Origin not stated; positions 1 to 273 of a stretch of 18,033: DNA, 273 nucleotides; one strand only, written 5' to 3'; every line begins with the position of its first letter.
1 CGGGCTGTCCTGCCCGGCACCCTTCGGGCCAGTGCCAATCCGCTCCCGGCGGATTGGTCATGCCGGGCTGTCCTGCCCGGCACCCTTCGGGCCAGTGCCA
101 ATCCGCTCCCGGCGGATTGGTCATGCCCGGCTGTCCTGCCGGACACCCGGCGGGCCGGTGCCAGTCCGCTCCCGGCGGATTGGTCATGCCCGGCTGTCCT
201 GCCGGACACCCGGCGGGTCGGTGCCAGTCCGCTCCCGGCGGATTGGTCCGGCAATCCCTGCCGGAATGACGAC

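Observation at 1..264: Structured 63-bp tandem repeat bounding both window ends, with compensatory and G·U-compatible substitutions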

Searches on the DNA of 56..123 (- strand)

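Call 43: build_rna_model(alignment_id=A1, structure=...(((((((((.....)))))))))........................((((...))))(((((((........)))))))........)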
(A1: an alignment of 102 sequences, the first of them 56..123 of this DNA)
Model R1 built from alignment A1 (102 sequences, 91 columns); structure: as given.
model positions 78; base pairs 20; branch points 2; effective number of sequences 4.39; information 0.725 bits per position. Calibrated on 0.2 Mb of random sequence (short: E-values are rough).
structure used (alignment columns):
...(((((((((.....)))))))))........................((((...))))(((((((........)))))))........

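Call 44: search_with_rna_model(model_id=R1, sources=[window, L001], filters=off, max_evalue=1, show_alignments=6)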
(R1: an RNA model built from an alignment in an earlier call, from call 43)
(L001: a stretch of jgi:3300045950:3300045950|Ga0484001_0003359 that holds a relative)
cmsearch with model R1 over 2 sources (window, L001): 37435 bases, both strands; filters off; matches with E-value up to 1: 17.
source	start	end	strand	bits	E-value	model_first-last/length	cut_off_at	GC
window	2582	2658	+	71.6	4.5e-16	1-78/78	no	0.62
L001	15370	15446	-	71.6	4.5e-16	1-78/78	no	0.62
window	16410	16486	+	70.5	8.3e-16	1-78/78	no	0.65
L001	1554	1630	-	70.5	8.3e-16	1-78/78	no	0.65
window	17954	18021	-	69.8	1.2e-15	1-78/78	no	0.68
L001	19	86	+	69.8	1.2e-15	1-78/78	no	0.68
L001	17842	17909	+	69.8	1.2e-15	1-78/78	no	0.68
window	56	123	-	68.8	2.2e-15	1-78/78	no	0.71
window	182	249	-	47.1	4e-10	1-78/78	no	0.75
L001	17779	17841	+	45.7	9.1e-10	1-78/78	no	0.76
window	1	55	-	29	1e-05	4-72/78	no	0.73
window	124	181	-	25.5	7e-05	4-73/78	no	0.78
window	11589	11636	-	15.1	0.025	1-78/78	no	0.56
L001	6404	6451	+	15.1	0.025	1-78/78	no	0.56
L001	18400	18474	+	10.8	0.27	1-78/78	no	0.68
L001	2964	3045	-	8.7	0.9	1-78/78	no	0.66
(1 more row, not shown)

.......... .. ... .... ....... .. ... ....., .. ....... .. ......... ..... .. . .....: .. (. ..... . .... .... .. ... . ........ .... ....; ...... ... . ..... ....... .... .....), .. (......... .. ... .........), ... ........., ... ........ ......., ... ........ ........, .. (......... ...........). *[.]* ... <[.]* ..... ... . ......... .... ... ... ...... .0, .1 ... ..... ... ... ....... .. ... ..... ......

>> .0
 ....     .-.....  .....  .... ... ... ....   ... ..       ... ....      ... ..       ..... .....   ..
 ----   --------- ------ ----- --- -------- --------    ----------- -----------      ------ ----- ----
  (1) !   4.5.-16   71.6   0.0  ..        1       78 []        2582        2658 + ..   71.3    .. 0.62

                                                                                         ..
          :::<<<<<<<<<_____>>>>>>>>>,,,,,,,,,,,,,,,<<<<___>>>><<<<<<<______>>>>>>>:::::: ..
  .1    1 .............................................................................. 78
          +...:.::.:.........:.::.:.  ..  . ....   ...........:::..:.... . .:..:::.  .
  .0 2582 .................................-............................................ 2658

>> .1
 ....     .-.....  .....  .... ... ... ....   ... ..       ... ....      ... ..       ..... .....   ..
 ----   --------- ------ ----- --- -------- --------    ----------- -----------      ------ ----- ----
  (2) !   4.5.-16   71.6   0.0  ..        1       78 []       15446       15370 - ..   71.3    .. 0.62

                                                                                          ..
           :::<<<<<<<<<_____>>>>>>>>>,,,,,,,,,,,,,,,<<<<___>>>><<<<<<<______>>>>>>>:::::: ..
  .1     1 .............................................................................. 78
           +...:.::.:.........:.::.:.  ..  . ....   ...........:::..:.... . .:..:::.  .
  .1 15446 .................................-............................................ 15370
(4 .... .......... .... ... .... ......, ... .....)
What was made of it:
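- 1..252 (-): Tandem array of four 63-nt short-form RrB-like modules. The contig starts inside the array, so the true number of type-1 units is unresolved. Minus-strand reading of a unit: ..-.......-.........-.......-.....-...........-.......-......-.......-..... Covariance model R1 hits on the minus strand at 56-123 (68.8 bits), 182-249 (47.1), 124-181 (25.5) and 1-55 (29.0) (call 44).
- On REP/BIME/REPIN: There are four loci in this 18-kb window (call 44).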

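Call 45: search_with_rna_model(model_id=R1, sources=[L008, L009, L010, L011, L012, L013, L014, L015, L016, L017, L018, L019, L020, L021, L022, L023, L024, L025, L026, L027, L028, L029, L030, L031, L032, L033, L034, L035, L036, L037, L038, L039, L040, L041, L042, L043, L044, L045, L046, L047, L048, L049, L050, L051, L052, L053, L054, L055, L056, L057, L058, L059, L060, L061, L062, L063, L064, L065], max_evalue=0.001)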
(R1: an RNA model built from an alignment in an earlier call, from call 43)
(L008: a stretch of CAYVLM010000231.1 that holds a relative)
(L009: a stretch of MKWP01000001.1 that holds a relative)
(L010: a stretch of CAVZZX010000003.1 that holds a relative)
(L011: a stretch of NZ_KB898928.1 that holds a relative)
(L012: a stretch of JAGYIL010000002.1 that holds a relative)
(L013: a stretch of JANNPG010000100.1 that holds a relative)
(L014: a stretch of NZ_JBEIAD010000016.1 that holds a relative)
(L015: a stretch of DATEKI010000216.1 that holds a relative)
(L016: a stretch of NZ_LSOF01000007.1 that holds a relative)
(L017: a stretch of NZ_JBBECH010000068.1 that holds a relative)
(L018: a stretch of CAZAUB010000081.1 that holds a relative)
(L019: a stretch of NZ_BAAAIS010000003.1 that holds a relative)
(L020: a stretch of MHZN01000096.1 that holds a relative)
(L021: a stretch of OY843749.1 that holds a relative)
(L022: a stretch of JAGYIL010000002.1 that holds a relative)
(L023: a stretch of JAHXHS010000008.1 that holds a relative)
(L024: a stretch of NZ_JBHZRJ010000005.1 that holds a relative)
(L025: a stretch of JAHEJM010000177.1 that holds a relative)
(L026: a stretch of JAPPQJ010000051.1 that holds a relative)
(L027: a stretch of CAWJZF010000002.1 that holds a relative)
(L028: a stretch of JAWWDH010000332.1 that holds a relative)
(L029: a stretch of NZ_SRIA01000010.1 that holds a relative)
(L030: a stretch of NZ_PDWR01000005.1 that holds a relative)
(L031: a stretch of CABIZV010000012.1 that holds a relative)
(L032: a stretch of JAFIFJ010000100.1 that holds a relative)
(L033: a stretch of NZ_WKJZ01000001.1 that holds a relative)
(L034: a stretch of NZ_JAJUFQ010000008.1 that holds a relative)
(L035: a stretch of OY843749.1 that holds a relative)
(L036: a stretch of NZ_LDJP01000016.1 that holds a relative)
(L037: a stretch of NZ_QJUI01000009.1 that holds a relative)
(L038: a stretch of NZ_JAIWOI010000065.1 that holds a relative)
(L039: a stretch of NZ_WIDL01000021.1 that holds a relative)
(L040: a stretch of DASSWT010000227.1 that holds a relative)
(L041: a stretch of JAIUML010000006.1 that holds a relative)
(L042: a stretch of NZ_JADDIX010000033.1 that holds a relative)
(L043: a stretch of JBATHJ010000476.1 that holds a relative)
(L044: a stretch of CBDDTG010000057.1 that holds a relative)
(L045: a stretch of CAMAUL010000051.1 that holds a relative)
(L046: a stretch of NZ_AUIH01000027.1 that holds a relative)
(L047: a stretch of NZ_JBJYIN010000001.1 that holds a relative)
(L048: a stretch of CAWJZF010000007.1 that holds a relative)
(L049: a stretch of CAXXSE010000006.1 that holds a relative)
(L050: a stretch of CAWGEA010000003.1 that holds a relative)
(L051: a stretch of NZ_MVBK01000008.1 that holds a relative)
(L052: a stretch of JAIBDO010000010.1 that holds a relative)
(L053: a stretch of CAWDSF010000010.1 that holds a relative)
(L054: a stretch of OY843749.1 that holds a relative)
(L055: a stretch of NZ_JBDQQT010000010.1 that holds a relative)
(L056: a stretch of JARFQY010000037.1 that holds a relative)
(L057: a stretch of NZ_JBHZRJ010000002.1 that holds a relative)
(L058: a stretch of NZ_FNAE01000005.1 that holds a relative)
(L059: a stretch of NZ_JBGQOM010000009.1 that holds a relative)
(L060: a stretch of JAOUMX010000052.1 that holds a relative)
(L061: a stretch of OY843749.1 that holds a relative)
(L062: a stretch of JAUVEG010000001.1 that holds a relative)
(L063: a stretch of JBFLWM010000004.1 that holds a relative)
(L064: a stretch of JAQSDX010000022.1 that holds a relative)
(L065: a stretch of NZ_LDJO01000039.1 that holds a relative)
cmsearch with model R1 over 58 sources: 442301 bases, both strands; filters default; matches with E-value up to 0.001: 72.
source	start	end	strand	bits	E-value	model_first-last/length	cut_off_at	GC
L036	498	577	+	82.4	1.3e-17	1-78/78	no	0.59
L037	4245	4323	+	81.5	2.1e-17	1-78/78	no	0.59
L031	186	264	+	80.7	3.2e-17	1-78/78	no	0.65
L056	6103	6177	-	80.6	3.4e-17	1-78/78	no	0.6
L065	7049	7128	+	80.6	3.5e-17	1-78/78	no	0.65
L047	2624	2701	-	80.4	3.8e-17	1-78/78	no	0.51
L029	6365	6442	+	80.2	4.3e-17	1-78/78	no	0.56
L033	4579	4658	-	79.5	6.3e-17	1-78/78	no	0.57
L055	5731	5809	+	79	8.2e-17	1-78/78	no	0.65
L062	3282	3359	-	78.8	9.5e-17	1-78/78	no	0.62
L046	2326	2402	-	78.5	1.1e-16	1-78/78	no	0.56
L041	4732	4808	-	78.4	1.2e-16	1-78/78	no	0.57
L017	6960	7036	-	77.5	1.9e-16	1-78/78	no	0.56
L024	123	199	-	77.1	2.5e-16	1-78/78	no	0.57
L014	3695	3774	-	76.6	3.3e-16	1-78/78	no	0.56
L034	2384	2461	+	76.5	3.4e-16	1-78/78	no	0.64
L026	646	714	+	76.2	4.1e-16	1-78/78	no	0.55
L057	7598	7674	-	75.9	4.7e-16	1-78/78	no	0.57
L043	745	822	+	75.3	6.6e-16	1-78/78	no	0.5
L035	922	991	+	75.1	7.4e-16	1-78/78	no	0.47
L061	1940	2009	+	75.1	7.4e-16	1-78/78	no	0.47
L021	1533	1601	+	75.1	7.6e-16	1-78/78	no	0.49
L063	6982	7058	+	75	8e-16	1-78/78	no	0.69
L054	4059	4127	+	74.7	9.2e-16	1-78/78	no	0.48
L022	1761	1837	+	73.9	1.5e-15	1-78/78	no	0.55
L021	7345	7414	+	73.9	1.5e-15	1-78/78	no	0.49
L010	1428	1504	+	73.5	1.8e-15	1-78/78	no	0.6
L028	3677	3757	+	73.4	1.9e-15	1-78/78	no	0.53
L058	6469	6548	-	72.9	2.5e-15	1-78/78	no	0.52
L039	4864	4942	+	72.9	2.6e-15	1-78/78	no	0.62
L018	1756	1823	-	72.8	2.7e-15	1-78/78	no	0.53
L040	2215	2291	+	72.5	3.3e-15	1-78/78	no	0.55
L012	843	919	+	71.9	4.5e-15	1-78/78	no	0.56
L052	1194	1268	+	71.6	5.2e-15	1-78/78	no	0.57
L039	2027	2108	+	71.6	5.3e-15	1-78/78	no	0.61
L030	5811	5891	+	71.1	7e-15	1-78/78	no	0.59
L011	6261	6338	-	70.5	1e-14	1-78/78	no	0.67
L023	3820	3894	-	70.1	1.2e-14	1-78/78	no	0.67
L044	134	212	-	70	1.3e-14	1-78/78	no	0.61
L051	5455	5532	-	69.5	1.7e-14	1-78/78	no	0.65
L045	6057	6124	-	69.3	1.9e-14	1-78/78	no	0.62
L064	988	1061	+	67.1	6.6e-14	1-78/78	no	0.62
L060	1253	1337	-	66.8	7.7e-14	1-78/78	no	0.51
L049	5052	5129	+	65.2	1.9e-13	1-78/78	no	0.55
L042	2703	2781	-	65.1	2e-13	1-78/78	no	0.62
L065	6899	6978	+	62.1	1.1e-12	1-78/78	no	0.68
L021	1659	1728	+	61.4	1.6e-12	1-78/78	no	0.59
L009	1107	1183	-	61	2e-12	1-78/78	no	0.75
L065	6749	6828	+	60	3.6e-12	1-78/78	no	0.66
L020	6879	6950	+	59.3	5.3e-12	1-78/78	no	0.57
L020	928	1007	+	59.1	5.7e-12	1-78/78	no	0.59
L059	314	389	+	59.1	5.7e-12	1-78/78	no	0.55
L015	2572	2647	-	57.1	1.8e-11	1-78/78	no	0.76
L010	1778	1864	+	56.7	2.3e-11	1-78/78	no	0.63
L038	1318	1396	-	55.1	5.5e-11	1-78/78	no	0.48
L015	2018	2105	+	53.5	1.3e-10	1-78/78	no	0.66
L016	211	290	-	53.1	1.7e-10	1-78/78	no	0.6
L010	1591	1677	+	52.9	1.8e-10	1-78/78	no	0.61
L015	2277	2364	+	50.7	6.4e-10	1-78/78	no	0.55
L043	646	723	-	50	9.7e-10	1-78/78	no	0.45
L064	772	839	-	49.7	1.1e-09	1-78/78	no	0.5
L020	6951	7022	+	48.5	2.1e-09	1-78/78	no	0.57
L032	7613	7666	+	46.7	6e-09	1-55/78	3'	0.76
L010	1940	2016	+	46.7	6.1e-09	1-78/78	no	0.66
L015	7838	7913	-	45.8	1e-08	1-78/78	no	0.62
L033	4431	4507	-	39.8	2.8e-07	1-78/78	no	0.6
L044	280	355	-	35.3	3.5e-06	1-78/78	no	0.64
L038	1161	1248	-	33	1.3e-05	1-78/78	no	0.45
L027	235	312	+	29.5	9.4e-05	1-78/78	no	0.65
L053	1773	1855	+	29.4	9.6e-05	1-78/78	no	0.65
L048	876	947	-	28.1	0.0002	1-78/78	no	0.71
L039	6435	6497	+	27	0.00037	1-78/78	no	0.7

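Call 46: search_with_rna_model(model_id=R1, sources=[L066, L067, L068, L069, L070, L071, L072, L073, L074, L075, L076, L077, L078, L079, L080, L081, L082, L083, L084, L085, L086, L087, L088, L089, L090, L091, L092, L093, L094, L095, L096, L097, L098, L099, L100, L101, L102, L103, L104, L105, L106, L107, L108, L109, L110, L111, L112, L113, L114, L115, L116, L117, L118, L119, L120, L121, L122, L123], max_evalue=0.001)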
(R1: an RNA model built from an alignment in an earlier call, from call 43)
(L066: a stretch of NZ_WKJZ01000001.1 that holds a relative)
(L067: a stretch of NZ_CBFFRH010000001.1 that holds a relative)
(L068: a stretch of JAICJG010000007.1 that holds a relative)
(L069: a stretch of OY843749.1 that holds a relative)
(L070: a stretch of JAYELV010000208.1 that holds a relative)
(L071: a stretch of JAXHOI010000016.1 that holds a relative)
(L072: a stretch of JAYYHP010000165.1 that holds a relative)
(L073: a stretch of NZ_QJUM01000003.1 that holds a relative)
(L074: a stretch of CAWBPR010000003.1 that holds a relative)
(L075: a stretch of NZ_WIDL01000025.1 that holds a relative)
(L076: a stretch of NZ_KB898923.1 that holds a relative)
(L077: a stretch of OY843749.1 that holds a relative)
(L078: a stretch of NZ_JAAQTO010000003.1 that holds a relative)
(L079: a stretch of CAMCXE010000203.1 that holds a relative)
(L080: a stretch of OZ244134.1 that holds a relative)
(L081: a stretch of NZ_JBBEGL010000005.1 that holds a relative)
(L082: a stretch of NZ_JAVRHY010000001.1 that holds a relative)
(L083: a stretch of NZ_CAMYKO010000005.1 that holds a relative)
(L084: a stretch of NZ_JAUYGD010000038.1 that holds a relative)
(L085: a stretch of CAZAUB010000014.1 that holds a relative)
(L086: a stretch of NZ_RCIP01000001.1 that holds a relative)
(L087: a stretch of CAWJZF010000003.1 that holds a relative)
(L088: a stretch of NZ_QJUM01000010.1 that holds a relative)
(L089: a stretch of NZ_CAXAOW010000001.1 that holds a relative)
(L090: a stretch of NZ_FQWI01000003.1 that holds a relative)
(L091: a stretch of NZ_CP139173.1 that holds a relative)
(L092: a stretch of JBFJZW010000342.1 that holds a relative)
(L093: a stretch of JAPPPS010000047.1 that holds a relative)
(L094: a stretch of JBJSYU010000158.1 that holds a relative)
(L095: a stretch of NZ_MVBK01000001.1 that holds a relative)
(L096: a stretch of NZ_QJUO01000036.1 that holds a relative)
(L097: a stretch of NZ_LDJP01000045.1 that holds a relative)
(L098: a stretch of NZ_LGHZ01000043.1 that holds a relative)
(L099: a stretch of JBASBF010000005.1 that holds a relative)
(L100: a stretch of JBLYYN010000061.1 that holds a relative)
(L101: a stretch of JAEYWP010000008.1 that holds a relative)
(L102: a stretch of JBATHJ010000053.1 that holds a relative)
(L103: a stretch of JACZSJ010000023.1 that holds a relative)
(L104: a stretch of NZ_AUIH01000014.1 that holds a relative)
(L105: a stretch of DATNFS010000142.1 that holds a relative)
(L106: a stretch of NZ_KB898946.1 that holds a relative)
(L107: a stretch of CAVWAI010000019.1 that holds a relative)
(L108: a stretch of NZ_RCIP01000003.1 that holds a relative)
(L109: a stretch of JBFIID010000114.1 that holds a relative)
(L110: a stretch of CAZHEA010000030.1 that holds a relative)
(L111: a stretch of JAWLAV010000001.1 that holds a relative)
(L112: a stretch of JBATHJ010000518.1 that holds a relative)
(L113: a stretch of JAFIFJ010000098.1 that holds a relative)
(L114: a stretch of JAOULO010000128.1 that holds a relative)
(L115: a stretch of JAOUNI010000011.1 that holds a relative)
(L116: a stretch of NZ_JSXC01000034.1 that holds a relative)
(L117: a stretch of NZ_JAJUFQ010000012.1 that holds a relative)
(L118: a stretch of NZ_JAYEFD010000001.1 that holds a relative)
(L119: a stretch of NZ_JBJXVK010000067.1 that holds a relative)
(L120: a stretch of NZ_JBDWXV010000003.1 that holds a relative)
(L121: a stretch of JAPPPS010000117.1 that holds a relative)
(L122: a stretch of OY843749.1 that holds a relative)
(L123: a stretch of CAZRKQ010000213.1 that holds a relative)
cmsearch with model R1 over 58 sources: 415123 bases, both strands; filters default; matches with E-value up to 0.001: 75.
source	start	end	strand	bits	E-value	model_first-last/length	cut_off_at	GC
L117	2967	3044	-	84.2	4.4e-18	1-78/78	no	0.62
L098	5512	5589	+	83.2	7.6e-18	1-78/78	no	0.55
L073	4352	4430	+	81.8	1.6e-17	1-78/78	no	0.59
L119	110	188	-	79.8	5.2e-17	1-78/78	no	0.66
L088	5763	5841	-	78.7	9.5e-17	1-78/78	no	0.57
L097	1670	1749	-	78.6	9.7e-17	1-78/78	no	0.55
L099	679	758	-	78.1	1.3e-16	1-78/78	no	0.55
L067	5065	5143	-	77.8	1.6e-16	1-78/78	no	0.57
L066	6766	6844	+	77.8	1.6e-16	1-78/78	no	0.58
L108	2443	2519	-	77.7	1.7e-16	1-78/78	no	0.55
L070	4127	4204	+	77.4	1.9e-16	1-78/78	no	0.63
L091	939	1018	-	77.1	2.4e-16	1-78/78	no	0.5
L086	6854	6930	+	77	2.4e-16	1-78/78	no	0.55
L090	2140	2219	-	77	2.5e-16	1-78/78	no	0.5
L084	7247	7326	-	76.9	2.6e-16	1-78/78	no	0.56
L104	1061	1137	+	76.4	3.4e-16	1-78/78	no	0.57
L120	5723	5799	-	76.4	3.4e-16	1-78/78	no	0.57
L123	3705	3781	+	76.2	3.7e-16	1-78/78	no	0.6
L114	1467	1545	-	76.1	4.1e-16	1-78/78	no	0.54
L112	23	100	-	75.3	6.4e-16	1-78/78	no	0.51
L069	6359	6428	-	75.1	7e-16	1-78/78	no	0.47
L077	1806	1874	+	75.1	7.1e-16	1-78/78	no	0.49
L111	1357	1437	+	75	7.3e-16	1-78/78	no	0.57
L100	4274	4351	-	74.8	8.6e-16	1-78/78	no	0.53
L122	7344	7412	-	74.7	8.6e-16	1-78/78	no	0.48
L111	1566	1646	+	74.5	9.7e-16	1-78/78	no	0.56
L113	1670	1746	-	74.2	1.1e-15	1-78/78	no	0.69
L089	5603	5682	+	74.1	1.2e-15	1-78/78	no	0.5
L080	1688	1764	-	72.8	2.5e-15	1-78/78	no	0.7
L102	579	656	+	72.5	3e-15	1-78/78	no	0.58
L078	1415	1491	+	72.3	3.3e-15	1-78/78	no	0.64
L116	5131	5210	-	72.3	3.4e-15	1-78/78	no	0.51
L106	3706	3783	+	71.3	5.9e-15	1-78/78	no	0.64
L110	6483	6559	-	71.1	6.5e-15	1-78/78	no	0.45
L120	1555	1631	+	71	6.9e-15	1-78/78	no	0.55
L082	7086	7162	+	70.9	7.2e-15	1-78/78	no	0.66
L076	5835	5912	-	70.5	9.4e-15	1-78/78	no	0.67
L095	7612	7689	+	70.4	9.6e-15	1-78/78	no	0.73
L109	3387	3465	-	69.3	1.8e-14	1-78/78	no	0.61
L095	4032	4109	+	68.9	2.3e-14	1-78/78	no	0.62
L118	1749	1823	-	68.4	3e-14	1-78/78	no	0.64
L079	2272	2345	-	68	3.8e-14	1-78/78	no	0.59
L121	5728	5796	-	67.8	4.1e-14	1-78/78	no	0.62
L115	1152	1236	+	67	6.7e-14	1-78/78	no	0.45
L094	2257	2324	-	65.4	1.6e-13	1-78/78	no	0.69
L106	287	364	+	65.3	1.7e-13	1-78/78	no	0.65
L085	4537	4604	+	65.3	1.7e-13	1-78/78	no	0.66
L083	208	281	+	65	2e-13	1-78/78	no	0.5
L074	4694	4768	+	63.9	3.6e-13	1-78/78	no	0.55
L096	1849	1928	+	63.7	4e-13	1-78/78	no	0.6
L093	1545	1612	+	63.7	4.2e-13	1-78/78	no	0.56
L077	2466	2534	+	62.6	7.6e-13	1-78/78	no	0.61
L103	986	1070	+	61.6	1.4e-12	1-78/78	no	0.52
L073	4572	4649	+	61.3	1.6e-12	1-78/78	no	0.56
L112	3143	3212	-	61.2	1.6e-12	9-78/78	5'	0.56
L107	974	1058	+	61.1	1.8e-12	1-78/78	no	0.53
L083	389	468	+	59.9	3.4e-12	1-78/78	no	0.57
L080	7726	7802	-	58.3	8.5e-12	1-78/78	no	0.7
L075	4021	4097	-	57.9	1e-11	1-78/78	no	0.57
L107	1177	1261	+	55.4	4.3e-11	1-78/78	no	0.53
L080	7803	7873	-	55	5.5e-11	1-78/78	no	0.7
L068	7417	7492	+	54.4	7.7e-11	1-78/78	no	0.7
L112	126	206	+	53.9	1e-10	1-78/78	no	0.42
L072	5320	5392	-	50.2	8.2e-10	1-78/78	no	0.66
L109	3466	3538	-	49.6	1.1e-09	1-78/78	no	0.63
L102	745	821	+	49.5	1.2e-09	1-78/78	no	0.53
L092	3451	3530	+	49.4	1.2e-09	1-78/78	no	0.55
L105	5833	5908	+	49.3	1.3e-09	1-78/78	no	0.71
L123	4056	4133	-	49.1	1.5e-09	1-78/78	no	0.44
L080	1765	1835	-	48.5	2e-09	1-78/78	no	0.66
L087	6889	6965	-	45.4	1.2e-08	1-78/78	no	0.71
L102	410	486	+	44.5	1.9e-08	1-78/78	no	0.55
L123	3886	3951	+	43.4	3.5e-08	1-78/78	no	0.58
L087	7083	7160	+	38.7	4.9e-07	1-78/78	no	0.67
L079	2350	2424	+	35.9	2.3e-06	1-78/78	no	0.57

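Call 72: search_dna_similar(query=window:56-123:-, collection=ecoli_genomes, mode=distant, max_rows=6, max_evalue=10)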
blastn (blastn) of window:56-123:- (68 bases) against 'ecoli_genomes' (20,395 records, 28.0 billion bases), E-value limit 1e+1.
Records with a match: 3971; places in all: 7935; records where one place covers at least 80% of the query: 3969.
Genomes with a match: 3944 of 5426; with a place that covers at least 80% of the query: 3942. Places per genome that has any: lowest 1, median 2, highest 9. On chromosomes: 7908 places; on plasmids: 27.
Best place of each record, by identity: 95-99% 2; 60-80% 3969.
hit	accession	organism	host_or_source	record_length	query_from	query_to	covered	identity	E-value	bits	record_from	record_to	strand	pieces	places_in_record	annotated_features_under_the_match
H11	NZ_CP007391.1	Escherichia coli strain ST540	-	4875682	2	67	97%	74.0%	1e-2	47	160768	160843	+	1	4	none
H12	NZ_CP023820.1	Escherichia coli strain 7/2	Homo sapiens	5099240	2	64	93%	74.7%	7e-5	54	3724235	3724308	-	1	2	none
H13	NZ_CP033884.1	Escherichia coli strain 50579417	Homo sapiens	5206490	2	64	93%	74.7%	7e-5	54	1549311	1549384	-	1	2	none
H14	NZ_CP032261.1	Escherichia coli strain AR_0067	missing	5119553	2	64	93%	74.7%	7e-5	54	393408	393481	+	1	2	none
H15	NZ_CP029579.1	Escherichia coli strain DA33137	Homo sapiens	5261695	2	64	93%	74.7%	7e-5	54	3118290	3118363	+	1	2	none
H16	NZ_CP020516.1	Escherichia coli strain 222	Homo sapiens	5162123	2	64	93%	74.7%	7e-5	54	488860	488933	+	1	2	none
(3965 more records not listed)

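Call 73: get_annotated_region(hit=H12, flank=600)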
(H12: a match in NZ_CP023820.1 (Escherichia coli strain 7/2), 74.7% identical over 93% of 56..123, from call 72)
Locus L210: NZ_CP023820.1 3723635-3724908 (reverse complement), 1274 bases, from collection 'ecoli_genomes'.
description: Escherichia coli strain 7/2 chromosome, complete genome
organism: Escherichia coli strain 7/2 (NCBI taxid 562)
replicon: chromosome; assembly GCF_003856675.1
host: Homo sapiens; source: feces; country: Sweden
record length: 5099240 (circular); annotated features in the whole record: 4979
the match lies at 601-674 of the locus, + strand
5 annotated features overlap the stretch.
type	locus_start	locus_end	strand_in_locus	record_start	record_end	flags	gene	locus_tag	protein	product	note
rRNA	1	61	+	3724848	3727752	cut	-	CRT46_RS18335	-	23S ribosomal RNA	-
rRNA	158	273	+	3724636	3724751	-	rrf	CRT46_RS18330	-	5S ribosomal RNA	-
tRNA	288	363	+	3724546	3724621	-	-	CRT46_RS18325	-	tRNA-Thr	-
rRNA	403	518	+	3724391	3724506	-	rrf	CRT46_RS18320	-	5S ribosomal RNA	-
CDS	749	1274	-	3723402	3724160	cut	yhdZ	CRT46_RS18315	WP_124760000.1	amino acid ABC transporter ATP-binding protein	-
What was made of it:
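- On RrA/RrB/RrF (rrn-linked TLR sRNAs): The hit examined lies downstream of rrf in an rrnD-type operon (calls 72, 73).
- The two single copies in the same window and the E. coli homologues have the opposite polarity relative to transcription (calls 44, 73).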
